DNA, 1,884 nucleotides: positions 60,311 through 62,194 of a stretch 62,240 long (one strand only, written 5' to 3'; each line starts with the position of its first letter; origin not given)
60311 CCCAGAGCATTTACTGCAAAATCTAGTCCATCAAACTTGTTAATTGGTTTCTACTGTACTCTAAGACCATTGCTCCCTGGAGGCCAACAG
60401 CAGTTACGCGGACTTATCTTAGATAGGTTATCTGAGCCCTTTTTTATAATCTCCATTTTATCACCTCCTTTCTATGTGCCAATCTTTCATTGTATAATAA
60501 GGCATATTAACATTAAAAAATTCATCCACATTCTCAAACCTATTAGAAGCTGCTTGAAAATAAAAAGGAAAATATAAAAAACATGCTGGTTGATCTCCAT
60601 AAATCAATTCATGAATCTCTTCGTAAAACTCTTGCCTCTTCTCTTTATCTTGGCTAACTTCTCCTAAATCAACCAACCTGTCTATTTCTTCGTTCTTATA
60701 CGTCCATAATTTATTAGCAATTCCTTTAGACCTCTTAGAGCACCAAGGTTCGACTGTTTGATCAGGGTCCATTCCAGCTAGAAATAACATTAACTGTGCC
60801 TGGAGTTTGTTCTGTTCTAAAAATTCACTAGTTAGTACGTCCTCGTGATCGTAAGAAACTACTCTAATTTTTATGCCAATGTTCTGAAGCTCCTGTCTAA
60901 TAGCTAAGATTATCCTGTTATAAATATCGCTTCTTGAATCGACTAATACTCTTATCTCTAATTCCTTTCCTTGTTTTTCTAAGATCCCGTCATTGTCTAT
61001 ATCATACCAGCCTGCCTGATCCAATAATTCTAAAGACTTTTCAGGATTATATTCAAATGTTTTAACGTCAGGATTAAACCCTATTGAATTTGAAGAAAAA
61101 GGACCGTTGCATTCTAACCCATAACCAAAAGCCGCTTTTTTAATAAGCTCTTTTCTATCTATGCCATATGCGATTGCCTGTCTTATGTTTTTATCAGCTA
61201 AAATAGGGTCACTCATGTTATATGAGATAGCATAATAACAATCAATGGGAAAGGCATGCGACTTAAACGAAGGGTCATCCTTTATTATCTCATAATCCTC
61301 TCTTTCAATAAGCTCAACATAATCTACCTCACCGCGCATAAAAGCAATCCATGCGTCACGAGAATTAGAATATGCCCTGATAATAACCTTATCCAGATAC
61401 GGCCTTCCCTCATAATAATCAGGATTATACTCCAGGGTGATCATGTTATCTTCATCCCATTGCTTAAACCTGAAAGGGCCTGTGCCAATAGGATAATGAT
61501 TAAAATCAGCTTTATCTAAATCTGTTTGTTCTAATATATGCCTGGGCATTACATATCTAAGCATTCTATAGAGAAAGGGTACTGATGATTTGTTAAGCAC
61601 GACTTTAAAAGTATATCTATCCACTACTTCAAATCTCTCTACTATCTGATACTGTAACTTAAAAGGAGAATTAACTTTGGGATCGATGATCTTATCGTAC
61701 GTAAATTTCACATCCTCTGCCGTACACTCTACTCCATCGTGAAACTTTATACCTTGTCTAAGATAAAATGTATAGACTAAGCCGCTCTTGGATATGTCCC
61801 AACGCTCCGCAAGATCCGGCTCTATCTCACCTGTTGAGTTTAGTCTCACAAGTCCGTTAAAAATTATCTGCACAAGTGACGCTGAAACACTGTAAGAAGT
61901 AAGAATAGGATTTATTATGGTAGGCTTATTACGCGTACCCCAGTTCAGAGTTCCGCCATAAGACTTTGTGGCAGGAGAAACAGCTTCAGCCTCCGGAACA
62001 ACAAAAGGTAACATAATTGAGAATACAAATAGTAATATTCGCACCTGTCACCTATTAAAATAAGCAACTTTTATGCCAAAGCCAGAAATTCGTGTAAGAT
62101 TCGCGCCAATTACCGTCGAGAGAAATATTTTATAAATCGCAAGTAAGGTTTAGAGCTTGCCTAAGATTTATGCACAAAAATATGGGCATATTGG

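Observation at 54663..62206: Candidate modified-peptide signalling operon: sigma54 promoter, orphan SBP, CC-W peptide, rSAM/SPASM, ABC exporter, histidine kinase, AraC-type regulator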

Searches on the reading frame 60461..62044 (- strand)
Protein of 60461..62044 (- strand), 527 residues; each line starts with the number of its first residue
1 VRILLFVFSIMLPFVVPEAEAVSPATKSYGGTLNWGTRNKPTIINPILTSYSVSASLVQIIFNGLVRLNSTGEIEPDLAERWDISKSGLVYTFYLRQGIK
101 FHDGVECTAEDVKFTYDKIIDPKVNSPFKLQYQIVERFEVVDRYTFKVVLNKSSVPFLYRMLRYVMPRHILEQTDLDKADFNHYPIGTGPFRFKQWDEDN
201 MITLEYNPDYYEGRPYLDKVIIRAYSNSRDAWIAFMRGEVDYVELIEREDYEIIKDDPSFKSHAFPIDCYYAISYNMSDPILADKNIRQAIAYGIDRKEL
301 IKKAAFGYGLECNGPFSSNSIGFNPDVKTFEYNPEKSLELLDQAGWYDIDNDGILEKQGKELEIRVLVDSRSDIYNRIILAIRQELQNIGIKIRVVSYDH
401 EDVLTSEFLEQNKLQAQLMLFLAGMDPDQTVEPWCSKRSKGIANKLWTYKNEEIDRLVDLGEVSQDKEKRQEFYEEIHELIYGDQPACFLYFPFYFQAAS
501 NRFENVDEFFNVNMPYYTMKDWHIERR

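Call 4: search_protein_families(library=ncbifam, proteins=[window:60461-62044:-], max_evalue=0.01)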
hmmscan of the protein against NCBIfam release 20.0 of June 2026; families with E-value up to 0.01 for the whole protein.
window:60461-62044:- (527 aa): 11 families
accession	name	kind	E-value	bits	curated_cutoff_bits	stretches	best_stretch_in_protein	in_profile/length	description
NF045467.1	Opp4A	equivalog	1.8e-63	214.6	650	1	25-508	29-543/556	oligopeptide ABC transporter substrate-binding protein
TIGR02294.1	nickel_nikA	equivalog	8.6e-61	206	393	1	56-483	30-463/501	nickel ABC transporter substrate-binding protein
NF047575.1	opine_bind_CntA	exception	2.6e-51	174.8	800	1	20-481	26-493/535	staphylopine-dependent metal ABC transporter substrate-binding lipoprotein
NF045468.1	Opp5A_nikA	equivalog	1e-48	166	600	1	61-506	44-472/488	nickel ABC transporter substrate-binding protein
NF011942.0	PRK15413.1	equivalog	1.6e-39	136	594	1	42-492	39-482/512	glutathione ABC transporter substrate-binding protein GsiB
NF043070.1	DppA_dipep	equivalog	1.8e-35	122.5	1005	1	31-490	29-503/535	dipeptide ABC transporter periplasmic-binding protein DppA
TIGR04028.1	SBP_KPN_01854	hypoth_equivalog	2e-33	115.8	468.5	1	69-481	39-468/509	TIGR04028 family ABC transporter substrate-binding protein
NF011689.0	PRK15109.1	equivalog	2.9e-30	105.4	560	1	71-492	76-509/547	ABC transporter substrate-binding protein SapA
NF011684.0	PRK15104.1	equivalog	4.4e-22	78.5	947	1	57-491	65-509/543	oligopeptide ABC transporter substrate-binding protein OppA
NF007287.0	PRK09755.1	equivalog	8.6e-22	77.6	1098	1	35-303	37-324/535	ABC transporter substrate-binding protein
NF010149.0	PRK13626.1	equivalog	6.9e-17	61.3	476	1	56-232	145-311/552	HTH-type transcriptional regulator SgrR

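Call 5: search_protein_families(library=pfam, proteins=[window:60461-62044:-], max_evalue=0.01)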
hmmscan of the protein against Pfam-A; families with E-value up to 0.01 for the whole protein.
window:60461-62044:- (527 aa): 1 family
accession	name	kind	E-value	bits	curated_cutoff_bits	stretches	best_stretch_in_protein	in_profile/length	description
PF00496.27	SBP_bac_5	-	1.3e-88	298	32.4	1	73-438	1-364/368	Bacterial extracellular solute-binding proteins, family 5 Middle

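Call 33: search_solved_structures(query=window:60461-62044:-, max_evalue=1e-20)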
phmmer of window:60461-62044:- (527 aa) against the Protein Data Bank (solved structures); distinct sequences matched with E-value up to 1e-20: 52.
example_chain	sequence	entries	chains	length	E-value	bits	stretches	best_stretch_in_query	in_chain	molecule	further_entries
8efz_A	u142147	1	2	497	2e-64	221.3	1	28-487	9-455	Extracellular solute-binding protein family 5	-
1xoc_A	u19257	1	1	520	8.2e-61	209.4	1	27-522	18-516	Oligopeptide-binding protein appA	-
4oet_A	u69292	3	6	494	9.1e-57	196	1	39-492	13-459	Putative peptide ABC-transport system periplasmic peptide-binding protein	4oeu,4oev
5isu_A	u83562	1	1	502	3.1e-47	164.6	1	28-485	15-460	Lmo0135 protein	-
6i3g_A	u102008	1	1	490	1.6e-45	158.9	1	71-508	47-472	ABC transporter, substrate-binding protein, family 5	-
3m8u_A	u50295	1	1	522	4.3e-42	147.6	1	40-505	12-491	Heme-binding protein A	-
6hlx_A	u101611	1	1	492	5.8e-41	143.9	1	31-480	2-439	AgaA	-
3tpa_A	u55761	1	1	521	1.6e-39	139.1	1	41-488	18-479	Heme-binding protein A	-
6ofq_A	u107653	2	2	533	1.6e-39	139.1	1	20-495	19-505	Heme-binding protein A / AI-2 binding protein A | Heme-binding protein A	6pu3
9pl3_A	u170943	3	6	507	3.6e-38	134.6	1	57-501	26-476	Peptide ABC transporter, peptide-binding protein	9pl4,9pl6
8upi_A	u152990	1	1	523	6.4e-38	133.8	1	24-500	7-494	Peptide ABC transporter substrate-binding protein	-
5u4o_A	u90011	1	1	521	3.2e-36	128.2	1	30-483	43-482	ABC transporter substrate-binding protein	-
8z1z_F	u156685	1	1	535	1.6e-35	126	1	25-497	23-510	Dipeptide-binding protein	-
5yh5_A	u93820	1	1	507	1.7e-35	125.8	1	45-476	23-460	Nickel ABC transporter substrate-binding protein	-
5yhe_A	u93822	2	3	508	1.8e-35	125.8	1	45-476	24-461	Nickel ABC transporter substrate-binding protein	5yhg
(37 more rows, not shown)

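Call 83: search_solved_structures(query=window:60461-62044:-, max_evalue=1e-50, show_alignments=3)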
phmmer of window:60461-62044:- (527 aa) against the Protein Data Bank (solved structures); distinct sequences matched with E-value up to 1e-50: 3.
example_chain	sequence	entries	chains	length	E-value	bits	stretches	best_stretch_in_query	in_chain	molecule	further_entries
8efz_A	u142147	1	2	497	2e-64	221.3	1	28-487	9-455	Extracellular solute-binding protein family 5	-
1xoc_A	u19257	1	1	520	8.2e-61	209.4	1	27-522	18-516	Oligopeptide-binding protein appA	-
4oet_A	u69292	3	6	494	9.1e-57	196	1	39-492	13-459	Putative peptide ABC-transport system periplasmic peptide-binding protein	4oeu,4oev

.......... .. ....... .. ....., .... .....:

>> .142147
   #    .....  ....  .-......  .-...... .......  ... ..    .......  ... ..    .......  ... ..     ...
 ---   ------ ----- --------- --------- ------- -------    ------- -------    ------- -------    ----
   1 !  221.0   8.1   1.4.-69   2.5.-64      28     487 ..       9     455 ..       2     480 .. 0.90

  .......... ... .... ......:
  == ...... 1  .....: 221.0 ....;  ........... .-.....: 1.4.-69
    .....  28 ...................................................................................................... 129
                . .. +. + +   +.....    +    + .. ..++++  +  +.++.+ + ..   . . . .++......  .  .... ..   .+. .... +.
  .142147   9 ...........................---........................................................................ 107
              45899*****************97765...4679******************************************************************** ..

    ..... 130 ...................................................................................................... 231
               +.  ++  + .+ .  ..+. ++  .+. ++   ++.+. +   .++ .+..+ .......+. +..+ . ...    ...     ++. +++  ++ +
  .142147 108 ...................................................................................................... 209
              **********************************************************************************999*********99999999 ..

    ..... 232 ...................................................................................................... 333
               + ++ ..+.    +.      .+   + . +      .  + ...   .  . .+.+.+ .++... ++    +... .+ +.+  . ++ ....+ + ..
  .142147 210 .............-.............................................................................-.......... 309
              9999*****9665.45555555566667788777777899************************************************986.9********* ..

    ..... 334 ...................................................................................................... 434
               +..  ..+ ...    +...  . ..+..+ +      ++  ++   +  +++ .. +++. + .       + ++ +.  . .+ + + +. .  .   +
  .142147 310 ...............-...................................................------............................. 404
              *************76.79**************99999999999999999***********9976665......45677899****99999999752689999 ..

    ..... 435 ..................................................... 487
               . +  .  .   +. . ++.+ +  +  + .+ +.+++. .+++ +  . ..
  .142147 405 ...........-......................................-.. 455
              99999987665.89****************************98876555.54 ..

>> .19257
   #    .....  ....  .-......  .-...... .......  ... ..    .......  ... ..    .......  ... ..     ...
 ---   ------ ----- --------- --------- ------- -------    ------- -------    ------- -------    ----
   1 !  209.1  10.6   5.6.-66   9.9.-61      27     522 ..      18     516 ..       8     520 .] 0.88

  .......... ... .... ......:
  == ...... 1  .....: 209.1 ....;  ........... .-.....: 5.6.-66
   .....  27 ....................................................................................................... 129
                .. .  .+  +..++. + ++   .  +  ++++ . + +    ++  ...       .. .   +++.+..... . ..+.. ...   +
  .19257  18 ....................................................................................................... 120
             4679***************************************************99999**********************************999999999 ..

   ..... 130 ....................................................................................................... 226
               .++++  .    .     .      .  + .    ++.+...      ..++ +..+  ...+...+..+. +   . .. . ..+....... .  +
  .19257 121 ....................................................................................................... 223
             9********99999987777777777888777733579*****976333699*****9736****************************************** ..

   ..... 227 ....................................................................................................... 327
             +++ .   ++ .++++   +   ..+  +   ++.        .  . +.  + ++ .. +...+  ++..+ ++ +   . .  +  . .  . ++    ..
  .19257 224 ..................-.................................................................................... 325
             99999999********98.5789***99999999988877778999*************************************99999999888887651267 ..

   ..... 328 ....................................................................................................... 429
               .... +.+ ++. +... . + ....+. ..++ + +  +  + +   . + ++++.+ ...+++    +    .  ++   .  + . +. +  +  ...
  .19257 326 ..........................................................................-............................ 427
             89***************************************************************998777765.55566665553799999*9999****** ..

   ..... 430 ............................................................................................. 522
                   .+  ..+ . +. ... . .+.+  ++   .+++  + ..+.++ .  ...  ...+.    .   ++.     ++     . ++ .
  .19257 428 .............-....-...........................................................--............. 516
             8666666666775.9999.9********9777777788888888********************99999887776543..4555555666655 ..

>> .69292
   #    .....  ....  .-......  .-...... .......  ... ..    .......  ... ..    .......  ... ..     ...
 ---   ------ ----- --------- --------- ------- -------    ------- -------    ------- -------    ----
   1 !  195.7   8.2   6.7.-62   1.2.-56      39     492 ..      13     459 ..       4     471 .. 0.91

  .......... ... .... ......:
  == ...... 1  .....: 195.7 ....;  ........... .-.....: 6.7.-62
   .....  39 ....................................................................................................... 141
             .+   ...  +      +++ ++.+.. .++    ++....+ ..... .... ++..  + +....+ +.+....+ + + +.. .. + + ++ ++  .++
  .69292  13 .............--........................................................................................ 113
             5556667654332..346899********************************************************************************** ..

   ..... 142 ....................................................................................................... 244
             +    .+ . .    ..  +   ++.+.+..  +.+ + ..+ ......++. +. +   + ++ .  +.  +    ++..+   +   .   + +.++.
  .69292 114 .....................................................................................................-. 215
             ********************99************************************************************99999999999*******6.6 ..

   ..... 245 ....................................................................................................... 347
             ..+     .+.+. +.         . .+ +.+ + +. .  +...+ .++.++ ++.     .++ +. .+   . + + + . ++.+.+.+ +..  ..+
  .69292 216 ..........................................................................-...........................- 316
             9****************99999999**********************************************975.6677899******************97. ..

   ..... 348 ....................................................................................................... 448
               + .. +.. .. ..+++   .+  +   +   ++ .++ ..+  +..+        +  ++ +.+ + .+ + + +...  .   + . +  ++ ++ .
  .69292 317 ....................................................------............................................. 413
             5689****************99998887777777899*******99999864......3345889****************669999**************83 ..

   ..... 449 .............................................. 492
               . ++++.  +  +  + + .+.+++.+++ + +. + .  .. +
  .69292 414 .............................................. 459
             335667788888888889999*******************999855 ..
